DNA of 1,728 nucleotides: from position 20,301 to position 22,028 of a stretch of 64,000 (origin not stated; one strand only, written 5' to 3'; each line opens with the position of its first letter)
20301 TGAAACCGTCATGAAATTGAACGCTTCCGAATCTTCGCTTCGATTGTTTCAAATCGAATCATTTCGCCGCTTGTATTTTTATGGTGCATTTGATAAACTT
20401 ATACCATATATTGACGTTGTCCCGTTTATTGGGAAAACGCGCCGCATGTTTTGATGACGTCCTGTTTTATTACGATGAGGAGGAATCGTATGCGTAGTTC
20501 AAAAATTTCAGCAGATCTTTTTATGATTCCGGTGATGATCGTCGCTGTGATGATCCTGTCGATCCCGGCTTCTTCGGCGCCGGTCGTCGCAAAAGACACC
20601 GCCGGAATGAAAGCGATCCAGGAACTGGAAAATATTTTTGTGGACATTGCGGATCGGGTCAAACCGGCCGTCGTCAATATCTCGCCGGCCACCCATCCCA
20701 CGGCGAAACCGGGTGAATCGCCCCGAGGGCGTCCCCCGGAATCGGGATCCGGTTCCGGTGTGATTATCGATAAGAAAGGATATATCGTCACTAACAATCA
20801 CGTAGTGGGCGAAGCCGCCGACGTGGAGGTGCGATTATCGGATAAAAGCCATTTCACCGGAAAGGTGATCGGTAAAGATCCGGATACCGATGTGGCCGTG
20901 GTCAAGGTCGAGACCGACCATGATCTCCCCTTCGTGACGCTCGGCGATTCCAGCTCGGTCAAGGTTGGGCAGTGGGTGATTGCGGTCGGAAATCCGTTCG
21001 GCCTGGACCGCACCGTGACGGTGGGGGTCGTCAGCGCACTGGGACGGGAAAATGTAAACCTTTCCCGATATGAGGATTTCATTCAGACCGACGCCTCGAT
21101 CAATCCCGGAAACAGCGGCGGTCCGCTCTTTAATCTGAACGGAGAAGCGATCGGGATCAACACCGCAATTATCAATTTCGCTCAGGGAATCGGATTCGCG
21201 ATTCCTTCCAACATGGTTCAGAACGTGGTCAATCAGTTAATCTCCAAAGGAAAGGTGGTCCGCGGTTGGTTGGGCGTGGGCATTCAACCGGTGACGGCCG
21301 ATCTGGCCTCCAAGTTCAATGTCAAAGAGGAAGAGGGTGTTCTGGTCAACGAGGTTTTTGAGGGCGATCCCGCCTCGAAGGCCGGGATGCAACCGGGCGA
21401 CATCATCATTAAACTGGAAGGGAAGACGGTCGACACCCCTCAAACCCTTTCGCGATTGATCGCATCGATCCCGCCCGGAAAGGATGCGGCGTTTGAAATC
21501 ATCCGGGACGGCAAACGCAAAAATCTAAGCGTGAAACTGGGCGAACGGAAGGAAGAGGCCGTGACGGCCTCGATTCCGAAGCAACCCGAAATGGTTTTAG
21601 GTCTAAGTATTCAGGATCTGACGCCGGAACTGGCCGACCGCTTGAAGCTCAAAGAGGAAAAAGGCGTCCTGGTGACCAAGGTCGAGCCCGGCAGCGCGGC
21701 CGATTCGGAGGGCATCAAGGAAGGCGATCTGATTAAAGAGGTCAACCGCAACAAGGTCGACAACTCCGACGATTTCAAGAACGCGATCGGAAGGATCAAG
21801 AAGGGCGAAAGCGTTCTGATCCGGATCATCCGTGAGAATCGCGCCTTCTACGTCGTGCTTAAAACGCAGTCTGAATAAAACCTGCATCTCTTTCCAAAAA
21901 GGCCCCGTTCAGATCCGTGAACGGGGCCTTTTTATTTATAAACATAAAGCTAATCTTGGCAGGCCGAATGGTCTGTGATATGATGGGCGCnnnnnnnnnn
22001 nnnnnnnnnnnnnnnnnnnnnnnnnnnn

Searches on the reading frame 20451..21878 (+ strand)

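Call 80: search_protein_families(library=pfam, max_evalue=0.001, proteins=[window:20451-21878:+])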
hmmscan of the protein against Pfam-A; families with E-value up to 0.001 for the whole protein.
window:20451-21878:+ (475 aa): 7 families
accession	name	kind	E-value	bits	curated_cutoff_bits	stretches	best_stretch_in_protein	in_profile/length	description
PF13365.12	Trypsin_2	-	8.1e-37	127.6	27.6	1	101-236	1-144/144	Trypsin-like peptidase domain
PF13180.12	PDZ_2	-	5.5e-29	100.7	27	2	283-363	12-80/80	PDZ domain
PF00089.32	Trypsin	-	2.3e-23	83.6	20.6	1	102-259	28-219/220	Trypsin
PF00595.29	PDZ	-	3e-16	60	23.2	2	375-439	4-60/81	PDZ domain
PF17820.7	PDZ_6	-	5.7e-16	58.4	27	2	299-346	2-48/54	PDZ domain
PF12812.13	PDZ_1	-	2e-06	28.2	28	1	382-450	10-76/78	PDZ-like domain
PF14685.13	PDZ_Tricorn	-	0.00062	20.1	25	0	415-461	31-78/88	Tricorn protease PDZ domain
